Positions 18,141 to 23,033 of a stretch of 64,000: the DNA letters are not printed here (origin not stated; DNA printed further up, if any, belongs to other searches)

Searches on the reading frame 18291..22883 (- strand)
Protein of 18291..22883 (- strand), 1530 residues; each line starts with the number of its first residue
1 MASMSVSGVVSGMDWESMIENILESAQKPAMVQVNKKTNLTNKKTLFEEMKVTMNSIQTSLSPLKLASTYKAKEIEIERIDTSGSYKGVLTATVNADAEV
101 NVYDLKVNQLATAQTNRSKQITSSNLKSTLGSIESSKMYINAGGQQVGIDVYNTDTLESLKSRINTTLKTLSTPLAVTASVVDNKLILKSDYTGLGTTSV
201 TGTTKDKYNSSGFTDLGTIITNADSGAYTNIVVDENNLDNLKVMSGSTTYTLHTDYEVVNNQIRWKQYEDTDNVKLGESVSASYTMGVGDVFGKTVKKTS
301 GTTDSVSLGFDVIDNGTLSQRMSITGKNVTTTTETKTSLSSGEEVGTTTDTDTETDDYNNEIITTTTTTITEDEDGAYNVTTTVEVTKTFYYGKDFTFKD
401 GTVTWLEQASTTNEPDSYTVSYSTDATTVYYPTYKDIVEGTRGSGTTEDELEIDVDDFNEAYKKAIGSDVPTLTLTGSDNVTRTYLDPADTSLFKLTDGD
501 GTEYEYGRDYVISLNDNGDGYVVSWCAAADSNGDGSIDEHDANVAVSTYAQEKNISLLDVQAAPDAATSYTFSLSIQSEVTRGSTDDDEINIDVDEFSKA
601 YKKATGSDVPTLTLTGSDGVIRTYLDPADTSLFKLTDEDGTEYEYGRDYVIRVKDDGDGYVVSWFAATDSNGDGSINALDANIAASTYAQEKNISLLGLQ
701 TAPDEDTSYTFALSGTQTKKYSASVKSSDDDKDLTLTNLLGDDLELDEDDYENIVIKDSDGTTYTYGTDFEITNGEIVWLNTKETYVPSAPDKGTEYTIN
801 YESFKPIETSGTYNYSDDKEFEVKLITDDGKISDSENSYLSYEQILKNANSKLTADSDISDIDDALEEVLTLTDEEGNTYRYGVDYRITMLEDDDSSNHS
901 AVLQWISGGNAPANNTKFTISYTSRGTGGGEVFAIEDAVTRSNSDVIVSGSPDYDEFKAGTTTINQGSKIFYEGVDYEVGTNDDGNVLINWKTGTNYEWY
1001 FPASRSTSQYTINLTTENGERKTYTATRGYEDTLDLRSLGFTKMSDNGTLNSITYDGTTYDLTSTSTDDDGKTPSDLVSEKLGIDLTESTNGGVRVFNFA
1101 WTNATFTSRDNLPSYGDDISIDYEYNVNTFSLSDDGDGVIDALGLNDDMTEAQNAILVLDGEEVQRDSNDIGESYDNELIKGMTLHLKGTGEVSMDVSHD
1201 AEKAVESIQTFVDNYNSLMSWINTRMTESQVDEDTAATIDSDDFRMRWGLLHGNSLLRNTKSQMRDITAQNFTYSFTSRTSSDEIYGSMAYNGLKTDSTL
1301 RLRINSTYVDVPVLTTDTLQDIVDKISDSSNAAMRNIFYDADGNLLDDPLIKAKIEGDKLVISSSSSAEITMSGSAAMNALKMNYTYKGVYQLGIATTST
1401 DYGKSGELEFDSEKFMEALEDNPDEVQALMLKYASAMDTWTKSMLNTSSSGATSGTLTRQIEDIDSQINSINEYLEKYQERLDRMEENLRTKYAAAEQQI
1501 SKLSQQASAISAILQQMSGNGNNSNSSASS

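Call 7: search_protein_families(library=pfam, proteins=[window:18291-22883:-], max_evalue=0.001)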
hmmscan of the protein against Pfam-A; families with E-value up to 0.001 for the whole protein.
window:18291-22883:- (1530 aa): 3 families
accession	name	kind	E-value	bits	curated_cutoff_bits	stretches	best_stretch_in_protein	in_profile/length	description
PF07195.17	FliD_C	-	6.5e-30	104.7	25.4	2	1152-1305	1-139/236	Flagellar hook-associated protein 2 C-terminus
PF02465.23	FliD_N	-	6.1e-14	52.9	24.8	1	11-114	1-97/97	Flagellar hook-associated protein 2 N-terminus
PF24528.1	Ig_ADGRF3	-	0.0005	20.7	27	0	689-726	50-87/91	Adhesion G-protein coupled receptor F3-like, Ig-like domain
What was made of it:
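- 18291..22883 (-): fliD (HAP2, filament cap), 1530 aa; the third member of the enlarged set, located apart from the flgKL operon. Pfam FliD_N and FliD_C (call 7).
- Checked: FliD (18291..22883, minus strand) is 1530 aa, with FliD_N and FliD_C (call 7).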

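Call 36: search_protein_families(library=ncbifam, proteins=[window:18291-22883:-], max_evalue=0.001)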
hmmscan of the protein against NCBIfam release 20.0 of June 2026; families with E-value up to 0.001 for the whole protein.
window:18291-22883:- (1530 aa): 4 families
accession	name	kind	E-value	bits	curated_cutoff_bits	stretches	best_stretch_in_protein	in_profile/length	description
NF005188.0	PRK06664.1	equivalog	1.6e-31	109.4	469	3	1149-1274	387-513/661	flagellar hook-associated protein FliD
NF005833.0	PRK07737.1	equivalog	4.3e-20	72.2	444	3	1146-1266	220-346/501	flagellar hook-associated protein 2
NF005955.1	PRK08032.1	equivalog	5.8e-20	71.7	387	3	1148-1307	219-362/465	flagellar filament capping protein FliD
NF009400.1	PRK12765.1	equivalog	2.5e-18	65.9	448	1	1133-1224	236-319/596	flagellar filament capping protein FliD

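Call 51: find_homologous_proteins(query=window:18291-22883:-)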
Query window:18291-22883:- (1530 aa): 138 proteins with E <= 0.001 among 8000 candidates; the best 120 are listed.
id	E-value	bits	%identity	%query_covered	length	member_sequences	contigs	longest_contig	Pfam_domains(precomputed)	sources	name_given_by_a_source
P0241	0.0e+0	3076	93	99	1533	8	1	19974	PF07195.18,PF02465.24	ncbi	-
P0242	0.0e+0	2370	75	99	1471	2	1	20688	PF07195.18,PF02465.24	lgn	-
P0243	0.0e+0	2319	59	60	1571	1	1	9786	PF07195.18,PF02465.24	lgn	-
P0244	0.0e+0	2290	68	70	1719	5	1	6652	PF07195.18,PF02465.24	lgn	-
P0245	0.0e+0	2232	67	99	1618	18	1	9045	PF07195.18,PF02465.24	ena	-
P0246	0.0e+0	2084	64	99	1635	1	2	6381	PF07195.18,PF02465.24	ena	-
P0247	0.0e+0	2067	68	58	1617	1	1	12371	PF07195.18,PF02465.24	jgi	-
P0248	0.0e+0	2033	59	74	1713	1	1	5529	PF07195.18,PF02465.24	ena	-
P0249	0.0e+0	2015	62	99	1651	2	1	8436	PF07195.18,PF02465.24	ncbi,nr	ncbi:MAG: flagellar filament capping protein FliD [Synergistaceae bacterium]|nr:flagellar filament c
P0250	0.0e+0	1997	65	99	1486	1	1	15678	PF07195.18,PF02465.24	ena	-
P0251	0.0e+0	1913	68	61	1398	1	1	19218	PF07195.18,PF02465.24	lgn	-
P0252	0.0e+0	1800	65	61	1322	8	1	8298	PF07195.18,PF02465.24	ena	-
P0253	0.0e+0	1764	56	61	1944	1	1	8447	PF07195.18,PF02465.24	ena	-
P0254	0.0e+0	1610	54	52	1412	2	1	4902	PF07195.18,PF02465.24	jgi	-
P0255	0.0e+0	1438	50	50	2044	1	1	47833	PF07195.18,PF02465.24,PF27730.1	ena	-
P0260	0.0e+0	1330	46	59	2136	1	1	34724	PF07195.18,PF02465.24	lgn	-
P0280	0.0e+0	1261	40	75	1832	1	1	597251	PF07195.18,PF02465.24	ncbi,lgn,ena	-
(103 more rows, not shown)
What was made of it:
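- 18291..22883 (-): Listed relatives are 874-2136 aa (call 51).
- Listed FliD relatives are 874-2136 aa (call 51). FliD, at the filament tip, is the most length-variable of the three proteins (874-2136 aa, call 51), as expected for an environment-facing adhesin.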

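Call 59: find_encoding_contigs(protein=P0241, flank=10000, max_places=3)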
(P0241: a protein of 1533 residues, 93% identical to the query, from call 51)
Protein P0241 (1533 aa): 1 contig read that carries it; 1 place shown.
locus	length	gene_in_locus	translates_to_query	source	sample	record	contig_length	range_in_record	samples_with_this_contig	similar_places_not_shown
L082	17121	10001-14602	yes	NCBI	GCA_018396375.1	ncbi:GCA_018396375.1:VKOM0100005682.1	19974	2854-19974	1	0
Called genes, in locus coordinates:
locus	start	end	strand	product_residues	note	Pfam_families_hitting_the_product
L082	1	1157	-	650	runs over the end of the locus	-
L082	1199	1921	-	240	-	PF00005:ABC_tran, PF02463:SMC_N (faint), PF13304:AAA_21 (faint)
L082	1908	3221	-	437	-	PF02321:OEP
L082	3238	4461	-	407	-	PF12704:MacB_PCD, PF02687:FtsX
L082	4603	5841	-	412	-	PF07949:YbbR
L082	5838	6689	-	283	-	PF02457:DAC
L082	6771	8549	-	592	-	PF00224:PK, PF03328:HpcH_HpaI (weak), PF02887:PK_C, PF00391:PEP-utilizers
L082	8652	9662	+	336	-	PF00579:tRNA-synt_1b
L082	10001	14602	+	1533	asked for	PF02465:FliD_N, PF07195:FliD_C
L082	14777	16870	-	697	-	PF01734:Patatin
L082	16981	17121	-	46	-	?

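Call 60: find_encoding_contigs(protein=P0280, flank=10000, max_places=2)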
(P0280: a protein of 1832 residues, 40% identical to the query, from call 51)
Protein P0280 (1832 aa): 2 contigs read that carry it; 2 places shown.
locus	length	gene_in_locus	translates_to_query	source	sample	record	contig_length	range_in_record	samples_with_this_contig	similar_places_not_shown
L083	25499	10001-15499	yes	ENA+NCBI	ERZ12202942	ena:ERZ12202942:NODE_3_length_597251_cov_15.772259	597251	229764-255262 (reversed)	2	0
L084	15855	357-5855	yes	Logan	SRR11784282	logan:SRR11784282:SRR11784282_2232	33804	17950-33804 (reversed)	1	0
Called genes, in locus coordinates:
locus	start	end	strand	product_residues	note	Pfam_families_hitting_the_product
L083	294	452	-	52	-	PF00301:Rubredoxin, PF21349:RUBY_RBDX (faint)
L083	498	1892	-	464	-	PF00209:SNF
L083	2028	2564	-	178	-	PF00156:Pribosyltran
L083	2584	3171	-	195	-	-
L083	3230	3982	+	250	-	PF09297:Zn_ribbon_NUD, PF00293:NUDIX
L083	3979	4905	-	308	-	PF14393:DUF4422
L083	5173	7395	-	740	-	PF08447:PAS_3 (weak), PF00350:Dynamin_N, PF01926:MMR_HSR1 (weak)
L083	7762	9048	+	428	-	PF00278:Orn_DAP_Arg_deC, PF02784:Orn_Arg_deC_N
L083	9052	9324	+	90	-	-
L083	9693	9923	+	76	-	-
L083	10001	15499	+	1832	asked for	PF02465:FliD_N, PF07195:FliD_C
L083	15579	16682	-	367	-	PF13439:Glyco_transf_4 (weak), PF20706:GT4-conflict, PF00534:Glycos_transf_1, PF13692:Glyco_trans_1_4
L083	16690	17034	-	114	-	-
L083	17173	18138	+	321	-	PF01408:GFO_IDH_MocA, PF02629:CoA_binding (faint), PF22725:GFO_IDH_MocA_C3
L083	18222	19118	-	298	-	PF00126:HTH_1, PF03466:LysR_substrate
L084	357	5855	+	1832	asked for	PF02465:FliD_N, PF07195:FliD_C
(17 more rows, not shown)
